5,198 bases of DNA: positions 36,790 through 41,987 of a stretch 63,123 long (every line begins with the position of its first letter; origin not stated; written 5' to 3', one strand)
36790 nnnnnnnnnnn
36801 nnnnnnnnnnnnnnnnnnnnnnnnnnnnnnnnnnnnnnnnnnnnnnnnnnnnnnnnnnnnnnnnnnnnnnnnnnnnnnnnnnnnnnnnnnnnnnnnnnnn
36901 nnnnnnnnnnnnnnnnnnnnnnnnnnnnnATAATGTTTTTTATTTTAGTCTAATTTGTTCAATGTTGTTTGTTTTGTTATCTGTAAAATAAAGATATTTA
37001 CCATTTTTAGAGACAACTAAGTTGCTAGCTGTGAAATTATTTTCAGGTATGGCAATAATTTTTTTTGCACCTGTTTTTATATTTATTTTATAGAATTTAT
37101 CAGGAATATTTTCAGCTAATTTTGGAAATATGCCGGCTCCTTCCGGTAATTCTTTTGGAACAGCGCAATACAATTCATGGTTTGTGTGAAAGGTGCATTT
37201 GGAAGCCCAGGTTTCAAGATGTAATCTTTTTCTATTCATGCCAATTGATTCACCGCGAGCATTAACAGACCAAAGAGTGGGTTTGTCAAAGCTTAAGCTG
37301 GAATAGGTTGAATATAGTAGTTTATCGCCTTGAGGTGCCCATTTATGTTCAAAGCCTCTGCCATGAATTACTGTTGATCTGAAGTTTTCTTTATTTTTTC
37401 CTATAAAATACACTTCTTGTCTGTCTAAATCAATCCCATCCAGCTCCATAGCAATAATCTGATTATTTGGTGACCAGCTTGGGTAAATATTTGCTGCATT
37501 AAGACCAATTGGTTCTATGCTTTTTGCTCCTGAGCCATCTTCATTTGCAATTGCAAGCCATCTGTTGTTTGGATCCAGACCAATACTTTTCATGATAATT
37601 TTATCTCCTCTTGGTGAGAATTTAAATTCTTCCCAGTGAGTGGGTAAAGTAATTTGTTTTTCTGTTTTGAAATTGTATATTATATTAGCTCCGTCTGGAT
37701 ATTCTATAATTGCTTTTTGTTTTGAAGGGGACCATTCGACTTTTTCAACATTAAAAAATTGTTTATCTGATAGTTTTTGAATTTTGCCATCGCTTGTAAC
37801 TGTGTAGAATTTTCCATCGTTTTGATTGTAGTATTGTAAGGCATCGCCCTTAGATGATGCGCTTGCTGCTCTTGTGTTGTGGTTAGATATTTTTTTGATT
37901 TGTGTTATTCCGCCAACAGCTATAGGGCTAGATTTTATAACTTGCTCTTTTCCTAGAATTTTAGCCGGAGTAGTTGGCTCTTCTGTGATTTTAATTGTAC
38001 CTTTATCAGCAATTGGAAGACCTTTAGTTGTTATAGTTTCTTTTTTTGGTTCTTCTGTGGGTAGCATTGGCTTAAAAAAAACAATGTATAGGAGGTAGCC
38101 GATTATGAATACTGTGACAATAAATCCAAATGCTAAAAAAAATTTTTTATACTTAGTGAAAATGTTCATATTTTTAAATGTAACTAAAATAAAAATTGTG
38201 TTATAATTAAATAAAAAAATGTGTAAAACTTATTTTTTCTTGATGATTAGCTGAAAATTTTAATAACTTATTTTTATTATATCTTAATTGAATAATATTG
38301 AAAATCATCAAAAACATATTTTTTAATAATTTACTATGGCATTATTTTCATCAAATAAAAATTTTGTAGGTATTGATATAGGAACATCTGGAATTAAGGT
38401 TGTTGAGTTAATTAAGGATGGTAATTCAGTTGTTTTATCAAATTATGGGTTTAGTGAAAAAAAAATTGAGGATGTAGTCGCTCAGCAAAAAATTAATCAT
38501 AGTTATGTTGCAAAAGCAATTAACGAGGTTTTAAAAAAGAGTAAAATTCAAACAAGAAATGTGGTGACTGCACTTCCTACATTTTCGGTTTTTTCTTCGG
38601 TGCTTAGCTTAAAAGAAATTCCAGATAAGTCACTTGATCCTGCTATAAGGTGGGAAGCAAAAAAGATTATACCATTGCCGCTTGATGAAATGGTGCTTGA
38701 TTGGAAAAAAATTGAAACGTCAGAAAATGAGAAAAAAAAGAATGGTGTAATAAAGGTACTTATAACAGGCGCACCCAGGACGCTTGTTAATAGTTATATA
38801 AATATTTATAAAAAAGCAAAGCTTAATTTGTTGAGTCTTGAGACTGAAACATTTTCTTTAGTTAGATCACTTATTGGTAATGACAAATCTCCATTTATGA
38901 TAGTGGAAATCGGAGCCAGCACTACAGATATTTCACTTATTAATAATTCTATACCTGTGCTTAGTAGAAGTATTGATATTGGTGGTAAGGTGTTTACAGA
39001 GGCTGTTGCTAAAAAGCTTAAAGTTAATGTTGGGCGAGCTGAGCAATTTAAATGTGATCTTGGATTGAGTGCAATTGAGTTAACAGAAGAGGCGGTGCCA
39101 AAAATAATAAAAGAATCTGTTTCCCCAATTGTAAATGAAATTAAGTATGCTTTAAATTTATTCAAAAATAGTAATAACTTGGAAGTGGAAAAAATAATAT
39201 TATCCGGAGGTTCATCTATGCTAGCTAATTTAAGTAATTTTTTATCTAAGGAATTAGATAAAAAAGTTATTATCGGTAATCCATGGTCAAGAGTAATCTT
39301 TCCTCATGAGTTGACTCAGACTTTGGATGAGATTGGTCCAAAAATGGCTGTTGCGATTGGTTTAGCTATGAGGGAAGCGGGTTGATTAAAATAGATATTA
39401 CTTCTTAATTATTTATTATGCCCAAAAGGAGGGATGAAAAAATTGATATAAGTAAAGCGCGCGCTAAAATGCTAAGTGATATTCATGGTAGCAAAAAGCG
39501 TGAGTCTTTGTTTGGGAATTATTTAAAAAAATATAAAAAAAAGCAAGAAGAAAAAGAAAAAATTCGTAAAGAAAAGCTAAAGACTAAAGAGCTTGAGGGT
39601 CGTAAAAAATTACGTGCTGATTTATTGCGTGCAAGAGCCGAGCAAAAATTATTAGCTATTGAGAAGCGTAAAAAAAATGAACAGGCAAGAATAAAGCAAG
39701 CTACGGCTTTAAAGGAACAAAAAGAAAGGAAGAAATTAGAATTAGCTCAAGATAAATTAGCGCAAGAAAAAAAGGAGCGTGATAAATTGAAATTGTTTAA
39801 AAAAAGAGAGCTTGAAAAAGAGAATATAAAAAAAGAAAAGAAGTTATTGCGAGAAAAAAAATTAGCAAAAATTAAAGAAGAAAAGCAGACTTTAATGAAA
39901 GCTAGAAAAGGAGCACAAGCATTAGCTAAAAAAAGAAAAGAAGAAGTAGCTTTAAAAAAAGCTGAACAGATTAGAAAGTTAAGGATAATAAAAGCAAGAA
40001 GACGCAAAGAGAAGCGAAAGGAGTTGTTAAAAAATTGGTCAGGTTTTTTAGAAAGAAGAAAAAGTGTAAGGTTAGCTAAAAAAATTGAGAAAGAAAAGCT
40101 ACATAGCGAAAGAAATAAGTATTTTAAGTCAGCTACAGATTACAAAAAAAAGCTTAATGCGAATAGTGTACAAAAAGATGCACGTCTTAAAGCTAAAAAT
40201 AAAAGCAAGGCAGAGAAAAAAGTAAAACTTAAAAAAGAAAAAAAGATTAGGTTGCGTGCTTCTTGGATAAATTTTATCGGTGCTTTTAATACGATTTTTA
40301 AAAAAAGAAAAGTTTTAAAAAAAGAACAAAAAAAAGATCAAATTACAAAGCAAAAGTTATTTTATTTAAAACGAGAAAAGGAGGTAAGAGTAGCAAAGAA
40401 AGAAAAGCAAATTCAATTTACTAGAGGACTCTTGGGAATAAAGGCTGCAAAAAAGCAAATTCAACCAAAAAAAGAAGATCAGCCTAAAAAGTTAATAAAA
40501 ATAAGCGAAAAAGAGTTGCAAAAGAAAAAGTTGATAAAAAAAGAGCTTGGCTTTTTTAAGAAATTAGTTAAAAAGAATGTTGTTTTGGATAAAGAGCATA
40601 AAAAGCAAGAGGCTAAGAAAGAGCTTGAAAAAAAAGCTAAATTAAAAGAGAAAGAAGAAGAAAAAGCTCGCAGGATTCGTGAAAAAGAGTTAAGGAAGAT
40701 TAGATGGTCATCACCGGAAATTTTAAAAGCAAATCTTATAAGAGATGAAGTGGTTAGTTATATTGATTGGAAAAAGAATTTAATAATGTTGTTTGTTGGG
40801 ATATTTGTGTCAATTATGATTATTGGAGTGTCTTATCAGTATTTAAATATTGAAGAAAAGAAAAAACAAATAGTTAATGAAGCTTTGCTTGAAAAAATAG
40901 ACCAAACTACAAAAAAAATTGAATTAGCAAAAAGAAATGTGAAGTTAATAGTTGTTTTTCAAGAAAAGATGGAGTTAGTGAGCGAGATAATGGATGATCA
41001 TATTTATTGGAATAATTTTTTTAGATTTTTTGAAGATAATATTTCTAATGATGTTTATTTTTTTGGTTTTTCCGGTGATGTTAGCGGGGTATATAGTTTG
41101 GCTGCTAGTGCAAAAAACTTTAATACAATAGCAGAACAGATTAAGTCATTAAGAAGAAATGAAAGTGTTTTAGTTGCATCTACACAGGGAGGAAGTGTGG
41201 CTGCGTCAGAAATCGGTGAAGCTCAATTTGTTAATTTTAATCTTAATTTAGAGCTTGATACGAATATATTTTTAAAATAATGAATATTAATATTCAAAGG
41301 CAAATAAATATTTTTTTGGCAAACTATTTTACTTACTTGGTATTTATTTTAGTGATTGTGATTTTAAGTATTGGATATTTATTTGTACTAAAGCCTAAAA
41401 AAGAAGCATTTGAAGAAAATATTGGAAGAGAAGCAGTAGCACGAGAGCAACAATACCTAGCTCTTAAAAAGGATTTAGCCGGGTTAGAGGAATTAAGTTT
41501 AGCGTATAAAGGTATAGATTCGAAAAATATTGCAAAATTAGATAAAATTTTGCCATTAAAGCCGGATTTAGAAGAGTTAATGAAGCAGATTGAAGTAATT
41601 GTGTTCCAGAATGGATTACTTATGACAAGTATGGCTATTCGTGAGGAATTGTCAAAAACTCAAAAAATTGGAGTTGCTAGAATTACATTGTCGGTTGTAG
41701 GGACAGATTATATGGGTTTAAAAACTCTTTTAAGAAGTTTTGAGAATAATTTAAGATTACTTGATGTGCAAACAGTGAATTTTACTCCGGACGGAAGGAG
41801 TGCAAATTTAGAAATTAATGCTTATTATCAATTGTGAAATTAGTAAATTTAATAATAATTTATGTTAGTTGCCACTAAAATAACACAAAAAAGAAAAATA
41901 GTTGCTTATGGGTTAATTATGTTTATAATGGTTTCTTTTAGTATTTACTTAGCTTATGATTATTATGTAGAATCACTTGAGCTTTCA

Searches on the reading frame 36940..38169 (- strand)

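Call 7: search_protein_families(library=pfam, proteins=[window:36940-38169:-], max_evalue=0.01)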
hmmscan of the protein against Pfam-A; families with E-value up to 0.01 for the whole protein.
window:36940-38169:- (409 aa): 2 families
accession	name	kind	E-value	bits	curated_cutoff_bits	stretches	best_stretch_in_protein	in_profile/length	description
PF07676.18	PD40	-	0.00016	22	20.9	0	227-242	11-26/38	WD40-like Beta Propeller Repeat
PF25174.1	Beta-prop_THOC3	-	0.0012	18.4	305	0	103-211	95-192/272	THOC3 beta-propeller domain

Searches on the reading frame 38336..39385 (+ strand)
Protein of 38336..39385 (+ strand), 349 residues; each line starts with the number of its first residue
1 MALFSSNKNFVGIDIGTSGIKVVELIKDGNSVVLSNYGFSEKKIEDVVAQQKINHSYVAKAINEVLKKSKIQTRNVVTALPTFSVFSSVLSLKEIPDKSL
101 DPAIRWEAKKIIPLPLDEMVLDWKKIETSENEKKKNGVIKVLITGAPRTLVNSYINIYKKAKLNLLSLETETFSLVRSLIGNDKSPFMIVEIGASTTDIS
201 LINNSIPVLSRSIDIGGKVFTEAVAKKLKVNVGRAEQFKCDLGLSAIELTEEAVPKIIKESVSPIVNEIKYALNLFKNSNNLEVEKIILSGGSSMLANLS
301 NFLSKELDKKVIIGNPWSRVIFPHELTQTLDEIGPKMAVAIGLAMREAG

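Call 6: search_protein_families(library=pfam, proteins=[window:38336-39385:+], max_evalue=0.1)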
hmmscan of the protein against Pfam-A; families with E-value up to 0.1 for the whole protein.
window:38336-39385:+ (349 aa): 10 families
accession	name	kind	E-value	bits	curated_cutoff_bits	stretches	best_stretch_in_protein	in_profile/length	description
PF11104.14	PilM_2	-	1.7e-48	165.7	27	1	12-347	1-339/340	Type IV pilus assembly protein PilM;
PF14450.12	FtsA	-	4.3e-14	53.4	31.8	1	189-342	2-127/127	Cell division protein FtsA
PF06723.19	MreB_Mbl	-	2.8e-10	40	27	2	246-315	234-305/327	MreB/Mbl protein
PF08841.16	DDR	-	6.1e-05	22.6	24.6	0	184-239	132-188/328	Diol dehydratase reactivase ATPase-like domain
PF01869.26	BcrAD_BadFG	-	0.00032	20.8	31.5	1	11-83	1-69/271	BadF/BadG/BcrA/BcrD ATPase family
PF00370.27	FGGY_N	-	0.00058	20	28.8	1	11-111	3-103/245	FGGY family of carbohydrate kinases, N-terminal domain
PF25216.1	Volactin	-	0.00084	19.3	35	1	190-309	171-293/321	Volactin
PF21522.3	MreB-like_C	-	0.001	20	27.8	1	189-292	1-112/123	Archaeal actin homologue MreB-like, C-terminal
PF00022.25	Actin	-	0.0034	16.5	27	0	285-311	327-353/410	Actin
PF21523.3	ParM_N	-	0.011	16.3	27.4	0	187-241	7-64/159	Plasmid segregation protein ParM, C-terminal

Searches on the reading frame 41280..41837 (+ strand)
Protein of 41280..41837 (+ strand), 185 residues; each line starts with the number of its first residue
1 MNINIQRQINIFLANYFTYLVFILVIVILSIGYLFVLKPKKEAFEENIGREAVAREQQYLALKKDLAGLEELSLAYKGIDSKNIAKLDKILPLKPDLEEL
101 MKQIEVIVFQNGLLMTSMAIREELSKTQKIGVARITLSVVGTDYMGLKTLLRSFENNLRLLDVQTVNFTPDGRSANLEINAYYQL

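Call 6: search_protein_families(library=pfam, proteins=[window:41280-41837:+], max_evalue=0.1)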
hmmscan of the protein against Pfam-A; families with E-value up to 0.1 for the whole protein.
window:41280-41837:+ (185 aa): 2 families
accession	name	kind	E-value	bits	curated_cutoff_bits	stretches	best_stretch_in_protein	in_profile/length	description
PF04350.18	PilO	-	0.00018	22.1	22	1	55-179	11-134/145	Pilus assembly protein, PilO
PF00335.26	Tetraspanin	-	0.086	12.9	32.1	0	7-61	70-129/225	Tetraspanin family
